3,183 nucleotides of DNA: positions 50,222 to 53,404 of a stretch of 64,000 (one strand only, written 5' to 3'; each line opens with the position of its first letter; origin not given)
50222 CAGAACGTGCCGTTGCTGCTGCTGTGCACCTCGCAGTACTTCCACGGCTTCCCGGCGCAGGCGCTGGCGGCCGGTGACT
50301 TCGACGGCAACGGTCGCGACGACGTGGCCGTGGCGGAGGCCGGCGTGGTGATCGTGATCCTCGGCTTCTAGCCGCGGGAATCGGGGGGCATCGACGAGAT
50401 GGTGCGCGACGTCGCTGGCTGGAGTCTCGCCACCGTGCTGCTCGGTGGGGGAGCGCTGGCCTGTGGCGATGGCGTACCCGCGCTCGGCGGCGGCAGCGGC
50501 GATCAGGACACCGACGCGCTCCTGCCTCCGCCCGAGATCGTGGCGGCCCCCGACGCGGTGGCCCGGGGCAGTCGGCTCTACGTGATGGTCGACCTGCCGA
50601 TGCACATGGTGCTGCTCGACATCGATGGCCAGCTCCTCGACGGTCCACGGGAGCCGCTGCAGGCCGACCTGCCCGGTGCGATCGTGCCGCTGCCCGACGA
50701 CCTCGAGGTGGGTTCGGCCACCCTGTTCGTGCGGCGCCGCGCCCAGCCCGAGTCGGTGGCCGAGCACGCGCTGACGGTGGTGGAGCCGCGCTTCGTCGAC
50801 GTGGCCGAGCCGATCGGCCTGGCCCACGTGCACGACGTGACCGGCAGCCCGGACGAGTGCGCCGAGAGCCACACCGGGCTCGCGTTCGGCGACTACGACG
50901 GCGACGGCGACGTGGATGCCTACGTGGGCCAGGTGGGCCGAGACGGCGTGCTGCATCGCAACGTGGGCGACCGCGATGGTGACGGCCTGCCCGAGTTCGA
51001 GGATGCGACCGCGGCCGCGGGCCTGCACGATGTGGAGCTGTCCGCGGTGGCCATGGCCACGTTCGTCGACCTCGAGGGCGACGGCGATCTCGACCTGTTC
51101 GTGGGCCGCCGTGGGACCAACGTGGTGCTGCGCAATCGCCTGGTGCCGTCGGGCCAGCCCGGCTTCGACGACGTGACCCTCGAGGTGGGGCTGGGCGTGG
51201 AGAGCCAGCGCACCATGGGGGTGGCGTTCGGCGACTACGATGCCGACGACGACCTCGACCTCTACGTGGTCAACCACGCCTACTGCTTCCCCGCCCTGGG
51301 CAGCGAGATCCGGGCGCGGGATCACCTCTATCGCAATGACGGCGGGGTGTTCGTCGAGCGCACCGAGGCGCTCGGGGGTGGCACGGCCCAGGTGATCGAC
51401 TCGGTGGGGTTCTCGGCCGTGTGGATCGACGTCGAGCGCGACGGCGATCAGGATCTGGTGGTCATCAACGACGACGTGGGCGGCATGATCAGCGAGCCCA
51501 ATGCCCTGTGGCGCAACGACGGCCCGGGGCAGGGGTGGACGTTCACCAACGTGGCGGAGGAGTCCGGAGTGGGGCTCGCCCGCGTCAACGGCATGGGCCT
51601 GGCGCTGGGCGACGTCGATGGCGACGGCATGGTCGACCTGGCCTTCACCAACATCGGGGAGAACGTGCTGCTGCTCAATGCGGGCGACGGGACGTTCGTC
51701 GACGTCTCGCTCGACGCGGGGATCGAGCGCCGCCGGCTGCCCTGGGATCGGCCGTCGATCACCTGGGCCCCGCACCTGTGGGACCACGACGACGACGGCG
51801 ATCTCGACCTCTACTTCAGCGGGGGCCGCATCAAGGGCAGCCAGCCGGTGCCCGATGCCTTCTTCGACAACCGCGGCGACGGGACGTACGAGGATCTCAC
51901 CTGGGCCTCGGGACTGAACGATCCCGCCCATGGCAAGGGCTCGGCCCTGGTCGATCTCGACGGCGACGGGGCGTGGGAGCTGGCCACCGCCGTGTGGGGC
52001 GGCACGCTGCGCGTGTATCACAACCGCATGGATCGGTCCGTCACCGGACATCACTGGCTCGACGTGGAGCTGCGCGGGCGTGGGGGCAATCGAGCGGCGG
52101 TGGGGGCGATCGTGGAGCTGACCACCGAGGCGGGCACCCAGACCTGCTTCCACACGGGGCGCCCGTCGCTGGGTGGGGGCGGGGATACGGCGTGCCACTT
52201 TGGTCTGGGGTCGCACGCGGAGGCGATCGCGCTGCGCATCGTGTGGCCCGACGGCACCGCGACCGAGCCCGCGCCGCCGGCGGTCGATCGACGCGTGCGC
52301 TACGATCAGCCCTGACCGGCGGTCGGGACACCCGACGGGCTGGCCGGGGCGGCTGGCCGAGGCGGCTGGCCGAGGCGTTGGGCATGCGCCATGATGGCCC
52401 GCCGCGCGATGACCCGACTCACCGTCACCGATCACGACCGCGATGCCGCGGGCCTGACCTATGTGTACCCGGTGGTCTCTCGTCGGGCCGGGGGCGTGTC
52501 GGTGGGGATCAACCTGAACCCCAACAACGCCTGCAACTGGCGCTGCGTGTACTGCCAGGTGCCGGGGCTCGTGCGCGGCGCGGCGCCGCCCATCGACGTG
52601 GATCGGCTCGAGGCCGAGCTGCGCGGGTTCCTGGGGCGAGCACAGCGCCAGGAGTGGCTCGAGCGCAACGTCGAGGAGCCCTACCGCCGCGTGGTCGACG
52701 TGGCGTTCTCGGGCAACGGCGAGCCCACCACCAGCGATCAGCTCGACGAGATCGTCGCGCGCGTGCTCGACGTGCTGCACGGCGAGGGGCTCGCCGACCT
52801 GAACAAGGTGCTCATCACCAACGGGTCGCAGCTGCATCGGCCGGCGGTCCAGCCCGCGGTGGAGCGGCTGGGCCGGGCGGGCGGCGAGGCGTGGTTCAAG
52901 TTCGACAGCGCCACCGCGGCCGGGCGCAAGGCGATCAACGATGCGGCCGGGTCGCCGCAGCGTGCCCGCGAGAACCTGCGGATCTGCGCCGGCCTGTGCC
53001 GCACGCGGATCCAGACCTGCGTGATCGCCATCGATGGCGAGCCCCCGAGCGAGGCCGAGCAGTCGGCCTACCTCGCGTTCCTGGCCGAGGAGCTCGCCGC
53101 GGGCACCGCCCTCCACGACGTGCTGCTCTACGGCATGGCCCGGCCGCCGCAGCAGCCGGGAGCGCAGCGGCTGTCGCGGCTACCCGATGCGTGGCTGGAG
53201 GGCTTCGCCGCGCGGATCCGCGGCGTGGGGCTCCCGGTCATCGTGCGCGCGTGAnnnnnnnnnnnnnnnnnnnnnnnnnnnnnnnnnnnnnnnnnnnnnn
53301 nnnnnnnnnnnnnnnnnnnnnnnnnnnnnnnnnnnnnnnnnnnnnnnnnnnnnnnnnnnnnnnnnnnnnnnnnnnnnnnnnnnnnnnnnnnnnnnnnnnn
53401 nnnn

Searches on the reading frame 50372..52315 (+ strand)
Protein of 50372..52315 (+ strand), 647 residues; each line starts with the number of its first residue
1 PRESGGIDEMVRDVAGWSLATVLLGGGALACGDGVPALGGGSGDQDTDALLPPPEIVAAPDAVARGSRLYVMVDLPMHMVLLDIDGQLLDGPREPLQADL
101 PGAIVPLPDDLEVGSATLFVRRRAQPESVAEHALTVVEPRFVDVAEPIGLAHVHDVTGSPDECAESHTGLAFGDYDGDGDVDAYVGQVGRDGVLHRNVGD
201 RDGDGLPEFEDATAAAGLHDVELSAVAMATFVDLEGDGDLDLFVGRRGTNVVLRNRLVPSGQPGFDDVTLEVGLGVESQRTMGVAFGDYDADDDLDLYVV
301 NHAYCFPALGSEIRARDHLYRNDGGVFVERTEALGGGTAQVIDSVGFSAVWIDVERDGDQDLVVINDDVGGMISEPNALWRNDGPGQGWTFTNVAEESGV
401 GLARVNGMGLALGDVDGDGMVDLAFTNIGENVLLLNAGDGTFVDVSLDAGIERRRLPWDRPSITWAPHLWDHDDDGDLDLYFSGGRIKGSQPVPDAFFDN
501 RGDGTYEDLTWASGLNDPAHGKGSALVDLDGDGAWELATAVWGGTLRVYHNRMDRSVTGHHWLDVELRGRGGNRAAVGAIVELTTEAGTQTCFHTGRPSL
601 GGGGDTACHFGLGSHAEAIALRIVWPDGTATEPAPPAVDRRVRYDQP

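Call 109: search_protein_families(library=pfam, max_evalue=0.00001, proteins=[window:50372-52315:+])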
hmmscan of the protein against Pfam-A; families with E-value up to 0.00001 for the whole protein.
window:50372-52315:+ (647 aa): 2 families
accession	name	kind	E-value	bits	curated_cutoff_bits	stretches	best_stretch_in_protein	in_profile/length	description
PF13517.12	FG-GAP_3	-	2.7e-25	89.2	26.9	3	353-424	1-60/61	FG-GAP-like repeat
PF07593.17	UnbV_ASPIC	-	1.2e-09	38.3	23.4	1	576-642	1-67/68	ASPIC and UnbV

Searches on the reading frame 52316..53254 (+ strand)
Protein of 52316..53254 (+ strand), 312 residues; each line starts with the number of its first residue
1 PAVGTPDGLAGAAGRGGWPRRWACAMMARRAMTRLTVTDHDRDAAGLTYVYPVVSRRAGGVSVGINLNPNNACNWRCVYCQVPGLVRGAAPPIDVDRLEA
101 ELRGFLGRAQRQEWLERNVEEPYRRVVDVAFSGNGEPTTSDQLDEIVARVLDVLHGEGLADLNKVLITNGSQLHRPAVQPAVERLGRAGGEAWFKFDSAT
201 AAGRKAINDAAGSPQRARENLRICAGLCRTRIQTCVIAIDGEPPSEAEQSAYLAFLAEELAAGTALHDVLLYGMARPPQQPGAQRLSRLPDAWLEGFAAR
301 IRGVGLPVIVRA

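Call 109: search_protein_families(library=pfam, max_evalue=0.00001, proteins=[window:52316-53254:+])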
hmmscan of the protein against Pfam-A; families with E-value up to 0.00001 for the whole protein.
window:52316-53254:+ (312 aa): 1 family
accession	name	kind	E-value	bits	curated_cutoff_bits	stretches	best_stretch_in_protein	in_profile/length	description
PF04055.27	Radical_SAM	-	5.2e-09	36.9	29.5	1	68-249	2-161/166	Radical SAM superfamily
